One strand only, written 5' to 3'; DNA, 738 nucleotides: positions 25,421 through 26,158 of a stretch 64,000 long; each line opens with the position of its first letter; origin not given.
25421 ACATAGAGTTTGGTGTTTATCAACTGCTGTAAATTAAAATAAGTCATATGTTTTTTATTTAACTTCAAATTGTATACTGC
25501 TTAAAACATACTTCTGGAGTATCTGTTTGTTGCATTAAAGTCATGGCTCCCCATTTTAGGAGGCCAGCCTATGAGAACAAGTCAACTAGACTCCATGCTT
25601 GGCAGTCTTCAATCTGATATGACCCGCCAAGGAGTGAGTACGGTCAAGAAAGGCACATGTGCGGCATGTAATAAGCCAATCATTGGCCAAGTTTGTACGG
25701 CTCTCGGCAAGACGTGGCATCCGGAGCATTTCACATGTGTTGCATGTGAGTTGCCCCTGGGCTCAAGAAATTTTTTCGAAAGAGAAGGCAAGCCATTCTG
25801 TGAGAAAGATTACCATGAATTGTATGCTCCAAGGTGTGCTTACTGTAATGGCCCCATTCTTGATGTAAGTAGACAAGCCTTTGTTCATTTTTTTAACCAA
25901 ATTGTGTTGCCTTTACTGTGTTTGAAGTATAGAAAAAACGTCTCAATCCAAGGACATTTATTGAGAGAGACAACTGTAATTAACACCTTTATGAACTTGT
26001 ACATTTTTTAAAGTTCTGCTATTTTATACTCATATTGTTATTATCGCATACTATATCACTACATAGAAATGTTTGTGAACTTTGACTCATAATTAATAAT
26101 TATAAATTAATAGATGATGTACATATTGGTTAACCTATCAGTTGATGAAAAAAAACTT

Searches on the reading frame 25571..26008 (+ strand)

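Call 13: search_protein_families(library=pfam, proteins=[window:25571-26008:+], max_evalue=0.01)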
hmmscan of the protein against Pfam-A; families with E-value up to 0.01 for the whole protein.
window:25571-26008:+ (146 aa): 2 families
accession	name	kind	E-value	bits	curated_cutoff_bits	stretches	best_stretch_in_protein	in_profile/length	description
PF00412.28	LIM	-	1.2e-18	67.5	22.9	1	30-84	1-57/58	LIM domain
PF24461.1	DUF7576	-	0.00044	20.5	27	0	79-105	10-36/60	Family of unknown function (DUF7576)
